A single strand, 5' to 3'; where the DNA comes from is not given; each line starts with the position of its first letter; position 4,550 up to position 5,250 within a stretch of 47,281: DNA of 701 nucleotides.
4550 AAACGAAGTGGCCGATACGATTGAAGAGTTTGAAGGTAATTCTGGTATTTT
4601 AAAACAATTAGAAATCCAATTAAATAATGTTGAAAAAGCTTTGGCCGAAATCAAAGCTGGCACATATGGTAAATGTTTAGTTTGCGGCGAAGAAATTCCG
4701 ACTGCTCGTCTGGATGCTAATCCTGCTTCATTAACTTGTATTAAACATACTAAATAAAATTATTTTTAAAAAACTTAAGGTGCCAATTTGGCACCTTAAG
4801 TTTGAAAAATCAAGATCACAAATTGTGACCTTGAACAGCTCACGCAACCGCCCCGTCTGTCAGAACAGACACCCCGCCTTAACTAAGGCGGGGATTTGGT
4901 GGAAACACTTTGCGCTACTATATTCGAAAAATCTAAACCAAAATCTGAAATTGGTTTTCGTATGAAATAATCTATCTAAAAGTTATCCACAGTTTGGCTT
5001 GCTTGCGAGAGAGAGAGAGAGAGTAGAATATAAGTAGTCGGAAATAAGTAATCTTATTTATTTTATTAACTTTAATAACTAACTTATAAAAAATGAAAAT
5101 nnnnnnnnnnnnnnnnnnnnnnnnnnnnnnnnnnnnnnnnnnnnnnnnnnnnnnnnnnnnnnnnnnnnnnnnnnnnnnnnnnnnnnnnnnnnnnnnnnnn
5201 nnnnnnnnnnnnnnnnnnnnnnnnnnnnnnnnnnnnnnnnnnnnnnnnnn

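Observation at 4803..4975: Structured element present twice in the window, with compensatory substitutions in both hairpins (copy 1)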

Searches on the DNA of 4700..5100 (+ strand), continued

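Call 46: search_with_rna_model(model_id=R1, sources=[L082, L083, L084, L085, L086, L088, L093], max_evalue=1, filters=off)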
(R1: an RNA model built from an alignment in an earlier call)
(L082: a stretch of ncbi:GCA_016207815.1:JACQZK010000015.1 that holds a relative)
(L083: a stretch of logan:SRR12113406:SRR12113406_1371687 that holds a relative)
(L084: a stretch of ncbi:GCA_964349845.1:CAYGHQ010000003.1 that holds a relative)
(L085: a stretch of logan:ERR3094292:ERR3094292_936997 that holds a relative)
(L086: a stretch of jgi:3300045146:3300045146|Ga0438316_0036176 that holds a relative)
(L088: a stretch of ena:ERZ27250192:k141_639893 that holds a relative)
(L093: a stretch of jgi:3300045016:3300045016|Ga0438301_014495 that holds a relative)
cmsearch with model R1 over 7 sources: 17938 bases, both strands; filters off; matches with E-value up to 1: 26.
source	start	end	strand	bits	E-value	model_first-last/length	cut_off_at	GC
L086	1857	1910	+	38.9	9.5e-13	1-66/66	no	0.57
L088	1078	1131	+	38.9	9.5e-13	1-66/66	no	0.57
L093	1857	1910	+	38.9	9.5e-13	1-66/66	no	0.57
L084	1886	1950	+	29.5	2.4e-09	1-66/66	no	0.74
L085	437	501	+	29.5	2.4e-09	1-66/66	no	0.74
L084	1418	1482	-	27.9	8.9e-09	1-66/66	no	0.65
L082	1861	1921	+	26.8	2.2e-08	1-66/66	no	0.66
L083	849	909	+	26.8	2.2e-08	1-66/66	no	0.66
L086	1451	1506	-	19.3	1.1e-05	1-66/66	no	0.54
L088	672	727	-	19.3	1.1e-05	1-66/66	no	0.54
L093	1451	1506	-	19.3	1.1e-05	1-66/66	no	0.54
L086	1878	1899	-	16.4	0.00012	34-55/66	no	0.68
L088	1099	1120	-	16.4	0.00012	34-55/66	no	0.68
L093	1878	1899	-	16.4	0.00012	34-55/66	no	0.68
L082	1452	1503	-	16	0.00016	1-66/66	no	0.56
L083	440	491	-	16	0.00016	1-66/66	no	0.56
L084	680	739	-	12.9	0.0021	1-66/66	no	0.5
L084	615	678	+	12.1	0.0042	1-66/66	no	0.36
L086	1462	1483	+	10.6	0.014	34-55/66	no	0.77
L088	683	704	+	10.6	0.014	34-55/66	no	0.77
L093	1462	1483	+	10.6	0.014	34-55/66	no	0.77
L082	1889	1910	-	10.6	0.015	34-55/66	no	0.68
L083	877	898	-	10.6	0.015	34-55/66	no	0.68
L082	1463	1484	+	9.7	0.029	34-55/66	no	0.68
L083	451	472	+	9.7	0.029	34-55/66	no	0.68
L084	1412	1449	+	5.7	0.86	17-55/66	no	0.63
